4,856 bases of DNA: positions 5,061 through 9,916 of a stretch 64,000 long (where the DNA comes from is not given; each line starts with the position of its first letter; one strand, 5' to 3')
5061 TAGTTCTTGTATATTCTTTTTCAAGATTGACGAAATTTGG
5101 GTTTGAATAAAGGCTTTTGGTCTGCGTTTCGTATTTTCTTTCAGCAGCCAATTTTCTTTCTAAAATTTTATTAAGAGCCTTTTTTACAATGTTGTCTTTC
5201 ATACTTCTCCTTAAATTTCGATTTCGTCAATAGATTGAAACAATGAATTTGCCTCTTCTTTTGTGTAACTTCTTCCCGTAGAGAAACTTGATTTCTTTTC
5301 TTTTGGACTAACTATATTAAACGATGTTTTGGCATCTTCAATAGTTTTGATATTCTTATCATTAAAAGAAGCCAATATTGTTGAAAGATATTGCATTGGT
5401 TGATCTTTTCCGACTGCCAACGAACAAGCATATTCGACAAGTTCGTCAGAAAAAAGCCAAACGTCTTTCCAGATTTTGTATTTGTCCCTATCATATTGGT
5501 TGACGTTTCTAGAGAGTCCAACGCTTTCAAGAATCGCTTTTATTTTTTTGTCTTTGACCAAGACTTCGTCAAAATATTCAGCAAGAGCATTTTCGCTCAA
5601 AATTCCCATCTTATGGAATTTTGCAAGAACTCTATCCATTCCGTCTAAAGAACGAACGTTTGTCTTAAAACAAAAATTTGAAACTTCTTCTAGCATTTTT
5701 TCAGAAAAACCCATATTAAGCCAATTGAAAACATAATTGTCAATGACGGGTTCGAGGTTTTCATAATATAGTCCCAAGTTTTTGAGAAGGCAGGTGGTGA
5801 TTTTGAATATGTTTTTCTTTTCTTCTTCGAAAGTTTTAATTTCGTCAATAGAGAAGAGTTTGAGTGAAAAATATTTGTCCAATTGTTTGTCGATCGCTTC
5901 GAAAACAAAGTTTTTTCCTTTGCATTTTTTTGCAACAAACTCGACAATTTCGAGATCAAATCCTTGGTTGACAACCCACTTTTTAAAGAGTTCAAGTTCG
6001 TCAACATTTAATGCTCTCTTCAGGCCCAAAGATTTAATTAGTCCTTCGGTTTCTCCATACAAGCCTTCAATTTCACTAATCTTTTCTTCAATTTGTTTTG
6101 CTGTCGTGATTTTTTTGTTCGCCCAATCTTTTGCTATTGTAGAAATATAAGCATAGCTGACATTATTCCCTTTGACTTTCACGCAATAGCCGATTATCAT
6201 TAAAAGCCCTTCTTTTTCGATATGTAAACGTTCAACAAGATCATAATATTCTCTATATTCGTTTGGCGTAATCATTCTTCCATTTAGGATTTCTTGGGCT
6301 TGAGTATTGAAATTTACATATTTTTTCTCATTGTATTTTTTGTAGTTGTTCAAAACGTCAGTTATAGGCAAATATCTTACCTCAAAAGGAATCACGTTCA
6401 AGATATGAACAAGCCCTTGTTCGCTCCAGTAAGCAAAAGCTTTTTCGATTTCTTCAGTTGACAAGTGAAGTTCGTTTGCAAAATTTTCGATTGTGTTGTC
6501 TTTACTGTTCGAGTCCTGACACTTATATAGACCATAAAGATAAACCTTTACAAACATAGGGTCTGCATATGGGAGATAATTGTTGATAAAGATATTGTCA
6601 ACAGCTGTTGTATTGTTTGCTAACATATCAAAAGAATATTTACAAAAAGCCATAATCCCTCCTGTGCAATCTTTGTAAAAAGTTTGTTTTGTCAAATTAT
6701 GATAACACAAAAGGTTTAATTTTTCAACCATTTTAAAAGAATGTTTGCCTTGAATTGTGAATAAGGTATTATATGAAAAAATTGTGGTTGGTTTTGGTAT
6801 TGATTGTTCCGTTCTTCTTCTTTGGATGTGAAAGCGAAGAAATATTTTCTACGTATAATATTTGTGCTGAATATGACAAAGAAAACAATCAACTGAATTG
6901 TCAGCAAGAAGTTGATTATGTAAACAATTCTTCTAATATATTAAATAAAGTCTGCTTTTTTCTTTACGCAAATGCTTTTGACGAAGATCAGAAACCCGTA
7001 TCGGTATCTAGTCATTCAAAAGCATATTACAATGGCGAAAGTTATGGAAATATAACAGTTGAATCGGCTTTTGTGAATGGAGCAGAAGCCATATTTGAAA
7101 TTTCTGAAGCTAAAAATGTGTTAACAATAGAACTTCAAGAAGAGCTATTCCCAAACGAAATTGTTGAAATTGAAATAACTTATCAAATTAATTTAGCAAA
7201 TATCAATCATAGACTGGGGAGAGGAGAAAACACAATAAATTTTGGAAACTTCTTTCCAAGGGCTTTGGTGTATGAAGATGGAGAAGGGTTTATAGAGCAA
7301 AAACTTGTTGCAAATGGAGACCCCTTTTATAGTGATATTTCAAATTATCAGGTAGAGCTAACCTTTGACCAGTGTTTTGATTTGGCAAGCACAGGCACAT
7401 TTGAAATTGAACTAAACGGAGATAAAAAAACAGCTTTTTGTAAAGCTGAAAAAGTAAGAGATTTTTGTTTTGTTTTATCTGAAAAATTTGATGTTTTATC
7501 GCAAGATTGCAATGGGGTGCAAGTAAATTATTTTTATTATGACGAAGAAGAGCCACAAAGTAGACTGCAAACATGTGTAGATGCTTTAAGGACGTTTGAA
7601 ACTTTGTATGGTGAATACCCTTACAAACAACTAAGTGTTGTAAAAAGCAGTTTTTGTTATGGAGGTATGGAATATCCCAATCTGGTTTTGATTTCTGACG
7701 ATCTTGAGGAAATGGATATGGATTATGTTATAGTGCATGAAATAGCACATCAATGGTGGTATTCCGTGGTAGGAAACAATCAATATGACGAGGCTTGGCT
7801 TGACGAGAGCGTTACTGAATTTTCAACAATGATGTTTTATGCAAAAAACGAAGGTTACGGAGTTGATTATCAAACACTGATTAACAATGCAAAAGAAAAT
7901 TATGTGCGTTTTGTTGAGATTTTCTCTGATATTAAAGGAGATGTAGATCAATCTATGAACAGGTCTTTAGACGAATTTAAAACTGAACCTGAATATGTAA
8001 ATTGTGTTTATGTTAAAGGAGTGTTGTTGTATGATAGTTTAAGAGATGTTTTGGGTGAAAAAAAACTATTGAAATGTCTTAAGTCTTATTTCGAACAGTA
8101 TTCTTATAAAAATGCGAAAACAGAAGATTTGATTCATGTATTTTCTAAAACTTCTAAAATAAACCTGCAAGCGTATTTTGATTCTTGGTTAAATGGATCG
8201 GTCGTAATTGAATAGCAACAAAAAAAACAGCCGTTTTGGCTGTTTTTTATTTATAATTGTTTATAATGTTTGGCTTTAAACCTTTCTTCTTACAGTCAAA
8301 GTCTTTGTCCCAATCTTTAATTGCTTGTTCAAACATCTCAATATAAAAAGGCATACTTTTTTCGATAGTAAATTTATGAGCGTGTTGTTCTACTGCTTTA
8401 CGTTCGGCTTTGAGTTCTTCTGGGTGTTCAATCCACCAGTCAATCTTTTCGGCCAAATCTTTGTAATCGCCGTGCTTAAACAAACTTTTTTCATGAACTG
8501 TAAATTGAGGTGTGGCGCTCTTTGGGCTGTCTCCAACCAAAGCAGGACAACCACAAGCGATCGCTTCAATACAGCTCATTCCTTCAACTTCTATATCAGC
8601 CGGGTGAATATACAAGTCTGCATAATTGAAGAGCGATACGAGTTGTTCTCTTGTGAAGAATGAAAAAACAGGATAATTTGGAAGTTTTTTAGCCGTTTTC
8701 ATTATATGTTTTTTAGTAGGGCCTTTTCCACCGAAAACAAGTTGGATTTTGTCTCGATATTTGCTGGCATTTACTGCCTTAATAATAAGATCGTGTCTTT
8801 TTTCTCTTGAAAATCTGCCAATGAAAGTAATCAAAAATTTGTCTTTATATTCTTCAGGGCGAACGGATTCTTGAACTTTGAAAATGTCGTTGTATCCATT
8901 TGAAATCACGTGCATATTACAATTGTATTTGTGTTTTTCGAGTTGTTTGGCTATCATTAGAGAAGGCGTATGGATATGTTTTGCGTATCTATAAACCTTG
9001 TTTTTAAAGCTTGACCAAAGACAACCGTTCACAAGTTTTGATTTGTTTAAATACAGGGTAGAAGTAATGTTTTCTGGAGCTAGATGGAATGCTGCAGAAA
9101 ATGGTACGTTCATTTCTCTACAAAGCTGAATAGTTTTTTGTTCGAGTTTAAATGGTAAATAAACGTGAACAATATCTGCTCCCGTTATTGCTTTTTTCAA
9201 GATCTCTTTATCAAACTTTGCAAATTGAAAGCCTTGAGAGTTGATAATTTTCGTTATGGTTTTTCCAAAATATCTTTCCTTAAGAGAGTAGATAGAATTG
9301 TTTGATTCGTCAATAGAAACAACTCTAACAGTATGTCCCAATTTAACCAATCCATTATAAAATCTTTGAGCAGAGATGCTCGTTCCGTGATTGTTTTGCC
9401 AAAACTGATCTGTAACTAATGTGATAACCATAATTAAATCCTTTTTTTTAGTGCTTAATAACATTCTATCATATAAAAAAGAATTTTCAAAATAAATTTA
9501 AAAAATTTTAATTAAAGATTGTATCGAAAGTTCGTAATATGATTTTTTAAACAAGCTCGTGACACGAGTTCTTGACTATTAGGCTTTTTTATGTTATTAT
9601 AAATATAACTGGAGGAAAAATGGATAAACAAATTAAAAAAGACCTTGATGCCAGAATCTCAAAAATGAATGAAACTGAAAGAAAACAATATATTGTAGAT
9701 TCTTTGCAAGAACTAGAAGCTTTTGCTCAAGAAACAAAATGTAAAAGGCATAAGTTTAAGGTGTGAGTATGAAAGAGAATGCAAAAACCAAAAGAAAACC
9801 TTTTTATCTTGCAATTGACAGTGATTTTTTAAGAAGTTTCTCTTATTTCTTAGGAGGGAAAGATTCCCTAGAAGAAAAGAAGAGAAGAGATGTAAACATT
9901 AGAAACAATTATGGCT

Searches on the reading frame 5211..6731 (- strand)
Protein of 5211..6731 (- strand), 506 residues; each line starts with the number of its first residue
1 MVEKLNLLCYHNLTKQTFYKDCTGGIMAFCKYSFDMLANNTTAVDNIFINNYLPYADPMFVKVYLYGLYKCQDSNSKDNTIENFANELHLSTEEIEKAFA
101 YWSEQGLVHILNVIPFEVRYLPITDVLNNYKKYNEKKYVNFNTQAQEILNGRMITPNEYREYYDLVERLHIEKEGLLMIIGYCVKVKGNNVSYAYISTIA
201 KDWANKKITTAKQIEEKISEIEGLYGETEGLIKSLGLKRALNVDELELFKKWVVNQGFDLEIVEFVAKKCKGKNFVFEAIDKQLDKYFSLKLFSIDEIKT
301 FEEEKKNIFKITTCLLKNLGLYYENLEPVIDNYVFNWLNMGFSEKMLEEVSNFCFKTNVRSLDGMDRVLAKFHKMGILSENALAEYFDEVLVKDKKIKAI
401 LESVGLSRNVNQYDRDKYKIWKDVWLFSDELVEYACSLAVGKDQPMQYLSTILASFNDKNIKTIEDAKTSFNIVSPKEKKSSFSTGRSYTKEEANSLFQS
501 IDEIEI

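Call 14: search_protein_families(library=pfam, proteins=[window:5211-6731:-], max_evalue=0.00001)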
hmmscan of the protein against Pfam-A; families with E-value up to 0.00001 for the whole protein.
window:5211-6731:- (506 aa): 1 family
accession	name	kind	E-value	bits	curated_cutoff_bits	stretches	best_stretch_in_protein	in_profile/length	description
PF07261.16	DnaB_2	-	5.2e-35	119.4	22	2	146-217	5-73/74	Replication initiation and membrane attachment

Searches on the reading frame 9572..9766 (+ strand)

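Call 3: search_protein_families(library=pfam, proteins=[window:9572-9766:+], max_evalue=0.1)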
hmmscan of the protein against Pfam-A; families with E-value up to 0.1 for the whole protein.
window:9572-9766:+ (64 aa): 1 family
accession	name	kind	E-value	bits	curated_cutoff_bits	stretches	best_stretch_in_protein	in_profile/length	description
PF23768.1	DUF7167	-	0.039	14.5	24.4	1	6-48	5-46/60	Domain of unknown function (DUF7167)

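Call 4: search_protein_families(library=padloc, proteins=[window:9572-9766:+], max_evalue=0.1)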
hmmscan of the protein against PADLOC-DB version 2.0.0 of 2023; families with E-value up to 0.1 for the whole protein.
window:9572-9766:+ (64 aa): 0 families

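Call 5: search_protein_families(library=ncbifam, proteins=[window:9572-9766:+], max_evalue=0.1)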
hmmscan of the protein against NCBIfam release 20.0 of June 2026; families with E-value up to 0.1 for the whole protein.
window:9572-9766:+ (64 aa): 0 families

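Call 90: search_protein_families(library=phrogs, proteins=[window:9572-9763:+], max_evalue=0.01)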
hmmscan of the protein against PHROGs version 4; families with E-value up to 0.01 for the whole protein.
window:9572-9763:+ (64 aa): 1 family
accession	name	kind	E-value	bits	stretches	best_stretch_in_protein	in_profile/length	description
phrog_13772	-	unknown function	0.0024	18.9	1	7-61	3-58/130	-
